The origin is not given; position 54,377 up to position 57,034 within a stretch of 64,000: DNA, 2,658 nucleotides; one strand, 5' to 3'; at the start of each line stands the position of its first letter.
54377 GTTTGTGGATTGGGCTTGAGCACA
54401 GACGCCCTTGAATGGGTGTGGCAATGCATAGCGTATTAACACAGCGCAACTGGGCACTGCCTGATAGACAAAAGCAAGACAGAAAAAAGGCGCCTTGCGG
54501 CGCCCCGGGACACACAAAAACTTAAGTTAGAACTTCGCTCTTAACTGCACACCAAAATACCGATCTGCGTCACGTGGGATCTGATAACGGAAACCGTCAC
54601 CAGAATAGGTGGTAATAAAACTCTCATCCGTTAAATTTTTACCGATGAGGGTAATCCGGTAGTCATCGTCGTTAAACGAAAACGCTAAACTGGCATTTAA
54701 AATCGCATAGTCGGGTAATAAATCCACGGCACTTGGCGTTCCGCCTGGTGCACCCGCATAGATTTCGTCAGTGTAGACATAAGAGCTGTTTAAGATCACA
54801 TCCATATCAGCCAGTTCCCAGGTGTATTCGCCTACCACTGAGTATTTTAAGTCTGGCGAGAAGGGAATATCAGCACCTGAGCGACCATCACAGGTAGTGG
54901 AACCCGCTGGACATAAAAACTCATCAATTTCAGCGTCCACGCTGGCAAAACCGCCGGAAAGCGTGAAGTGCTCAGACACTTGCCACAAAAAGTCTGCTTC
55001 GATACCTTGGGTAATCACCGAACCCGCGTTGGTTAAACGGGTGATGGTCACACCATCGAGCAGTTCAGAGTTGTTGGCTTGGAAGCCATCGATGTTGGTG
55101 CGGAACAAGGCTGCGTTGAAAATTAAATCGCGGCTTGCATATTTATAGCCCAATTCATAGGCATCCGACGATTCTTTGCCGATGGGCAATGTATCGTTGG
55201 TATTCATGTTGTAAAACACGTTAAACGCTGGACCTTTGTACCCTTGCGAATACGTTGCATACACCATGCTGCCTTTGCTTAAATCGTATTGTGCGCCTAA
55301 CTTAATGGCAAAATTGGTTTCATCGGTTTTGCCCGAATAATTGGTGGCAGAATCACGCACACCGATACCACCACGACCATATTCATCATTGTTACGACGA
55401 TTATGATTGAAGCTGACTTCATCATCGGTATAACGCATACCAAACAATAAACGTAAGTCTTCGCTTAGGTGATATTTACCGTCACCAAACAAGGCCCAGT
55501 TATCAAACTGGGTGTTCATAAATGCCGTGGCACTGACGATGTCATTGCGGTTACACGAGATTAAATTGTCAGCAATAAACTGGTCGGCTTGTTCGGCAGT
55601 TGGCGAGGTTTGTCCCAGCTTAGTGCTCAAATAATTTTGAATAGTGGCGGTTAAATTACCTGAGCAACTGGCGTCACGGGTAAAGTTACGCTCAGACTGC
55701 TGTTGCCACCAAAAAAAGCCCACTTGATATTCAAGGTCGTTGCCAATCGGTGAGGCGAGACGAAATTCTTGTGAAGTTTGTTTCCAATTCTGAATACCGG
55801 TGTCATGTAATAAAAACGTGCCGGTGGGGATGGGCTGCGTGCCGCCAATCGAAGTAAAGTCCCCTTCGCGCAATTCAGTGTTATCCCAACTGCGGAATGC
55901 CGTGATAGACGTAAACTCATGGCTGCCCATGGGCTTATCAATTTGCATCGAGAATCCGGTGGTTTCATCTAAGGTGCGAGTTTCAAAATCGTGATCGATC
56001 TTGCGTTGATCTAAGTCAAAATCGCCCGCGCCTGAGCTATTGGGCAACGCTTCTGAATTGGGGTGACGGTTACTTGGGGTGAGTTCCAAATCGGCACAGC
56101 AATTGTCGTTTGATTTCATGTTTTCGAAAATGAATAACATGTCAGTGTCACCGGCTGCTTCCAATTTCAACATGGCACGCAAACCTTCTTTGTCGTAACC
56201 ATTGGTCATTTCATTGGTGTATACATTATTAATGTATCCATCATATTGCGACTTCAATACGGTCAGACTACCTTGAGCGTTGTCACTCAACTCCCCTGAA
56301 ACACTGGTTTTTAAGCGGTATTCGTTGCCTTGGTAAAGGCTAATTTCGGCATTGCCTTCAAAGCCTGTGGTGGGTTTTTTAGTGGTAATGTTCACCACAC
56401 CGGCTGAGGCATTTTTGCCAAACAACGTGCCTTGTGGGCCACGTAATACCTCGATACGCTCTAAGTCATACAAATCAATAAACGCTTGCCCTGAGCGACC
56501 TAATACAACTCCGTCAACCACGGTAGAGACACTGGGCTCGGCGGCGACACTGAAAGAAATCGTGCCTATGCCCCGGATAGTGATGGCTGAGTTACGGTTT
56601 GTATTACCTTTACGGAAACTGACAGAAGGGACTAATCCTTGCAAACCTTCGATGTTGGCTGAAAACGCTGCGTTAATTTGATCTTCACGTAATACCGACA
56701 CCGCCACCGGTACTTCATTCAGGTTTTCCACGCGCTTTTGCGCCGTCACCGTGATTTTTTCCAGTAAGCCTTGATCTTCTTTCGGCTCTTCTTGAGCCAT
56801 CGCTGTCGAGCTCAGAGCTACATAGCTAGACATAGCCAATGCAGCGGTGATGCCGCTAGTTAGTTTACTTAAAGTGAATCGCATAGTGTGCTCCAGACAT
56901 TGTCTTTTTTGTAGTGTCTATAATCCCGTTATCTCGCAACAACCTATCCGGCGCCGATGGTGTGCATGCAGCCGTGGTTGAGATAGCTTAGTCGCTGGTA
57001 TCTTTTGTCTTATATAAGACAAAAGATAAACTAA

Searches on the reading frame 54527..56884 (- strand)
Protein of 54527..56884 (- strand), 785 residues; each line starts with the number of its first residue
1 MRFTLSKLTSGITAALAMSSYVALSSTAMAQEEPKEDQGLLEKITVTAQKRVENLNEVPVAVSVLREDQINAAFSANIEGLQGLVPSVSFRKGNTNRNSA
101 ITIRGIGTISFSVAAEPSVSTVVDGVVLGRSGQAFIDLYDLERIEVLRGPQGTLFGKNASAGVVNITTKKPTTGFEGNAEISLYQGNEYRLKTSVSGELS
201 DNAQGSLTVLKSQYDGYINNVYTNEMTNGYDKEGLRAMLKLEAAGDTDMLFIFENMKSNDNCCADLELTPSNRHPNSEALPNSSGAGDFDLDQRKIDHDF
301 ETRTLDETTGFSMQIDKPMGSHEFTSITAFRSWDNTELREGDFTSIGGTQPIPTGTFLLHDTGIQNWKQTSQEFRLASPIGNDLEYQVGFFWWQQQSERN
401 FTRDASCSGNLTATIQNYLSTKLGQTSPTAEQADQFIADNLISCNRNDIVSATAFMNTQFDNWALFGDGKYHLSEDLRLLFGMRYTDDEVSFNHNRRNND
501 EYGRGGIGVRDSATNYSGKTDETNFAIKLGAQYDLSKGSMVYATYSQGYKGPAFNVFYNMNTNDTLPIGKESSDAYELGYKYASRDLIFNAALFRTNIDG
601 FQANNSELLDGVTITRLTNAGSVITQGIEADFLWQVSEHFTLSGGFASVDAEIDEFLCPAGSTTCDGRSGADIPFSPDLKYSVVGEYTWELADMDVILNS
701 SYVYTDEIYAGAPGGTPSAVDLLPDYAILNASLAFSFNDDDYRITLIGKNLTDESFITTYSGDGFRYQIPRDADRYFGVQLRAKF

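Call 7: search_protein_families(library=pfam, proteins=[window:54527-56884:-])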
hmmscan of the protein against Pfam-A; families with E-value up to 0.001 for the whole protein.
window:54527-56884:- (785 aa): 2 families
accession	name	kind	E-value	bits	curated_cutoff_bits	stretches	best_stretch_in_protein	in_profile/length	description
PF00593.30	TonB_dep_Rec_b-barrel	-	1.6e-36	127.6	27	1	325-751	78-436/436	TonB dependent receptor-like, beta-barrel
PF07715.20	Plug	-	2.6e-19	70.2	23.9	1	55-163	2-107/107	TonB-dependent Receptor Plug Domain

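Call 8: search_protein_families(library=ncbifam, proteins=[window:54527-56884:-])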
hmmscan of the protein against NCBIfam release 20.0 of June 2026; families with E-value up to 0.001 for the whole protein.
window:54527-56884:- (785 aa): 26 families (the best 25 are shown)
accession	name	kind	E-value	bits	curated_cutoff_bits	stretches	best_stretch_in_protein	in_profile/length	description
TIGR01783.1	TonB-siderophor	subfamily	2.8e-44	151.8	223.5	2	57-307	1-228/649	TonB-dependent siderophore receptor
TIGR01785.1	TonB-hemin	subfamily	4.7e-31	107.9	316.85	2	41-175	1-135/677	TonB-dependent heme/hemoglobin receptor family protein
TIGR01786.1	TonB-hemlactrns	subfamily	4.1e-22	78.3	323.75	1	43-647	2-577/719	TonB-dependent hemoglobin/transferrin/lactoferrin family receptor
TIGR01779.1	TonB-B12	equivalog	1.3e-21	76.9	599.7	1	15-238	7-222/614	TonB-dependent vitamin B12 receptor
NF010010.0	PRK13483.1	equivalog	1.9e-20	72.4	927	1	16-261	9-256/660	ligand-gated channel protein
NF007349.0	PRK09840.1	equivalog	4.4e-19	67.9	686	2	451-768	436-745/760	catecholate siderophore receptor Fiu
NF053590.1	TonB_dep_TOL0244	equivalog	7.5e-18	64.5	645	2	41-174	10-145/604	TOL_0244 family TonB-dependent receptor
NF041535.1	TonB_rec_PqqU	equivalog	2.7e-17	62.4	1200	2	50-203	9-164/676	TonB-dependent receptor PqqU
NF007465.0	PRK10044.1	equivalog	8.6e-16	57.3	803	1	22-193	42-209/726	ferrichrome porin FhuA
NF010038.0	PRK13513.1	equivalog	4.7e-13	48.5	942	1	15-259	10-256/659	ligand-gated channel protein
NF038289.1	Zn_piracy_ZnuD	exception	8.4e-13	47.8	950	1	15-233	6-224/685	zinc piracy TonB-dependent receptor ZnuD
NF007926.1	PRK10641.1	equivalog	2.3e-12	46.3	836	1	22-236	9-220/617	TonB-dependent vitamin B12 receptor BtuB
NF007478.2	PRK10064.1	equivalog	5.7e-12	44.7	745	1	13-178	9-167/663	catecholate siderophore receptor CirA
NF050067.1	TonBEntbctnRecCfrA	equivalog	8.9e-12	44.1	1200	1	23-214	8-209/698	TonB-dependent ferric enterobactin receptor CfrA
NF049945.1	TonB_dep_FCYXU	equivalog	1.1e-11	44.1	825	1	17-173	12-171/697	TonB-dependent receptor, FCYXU motif-type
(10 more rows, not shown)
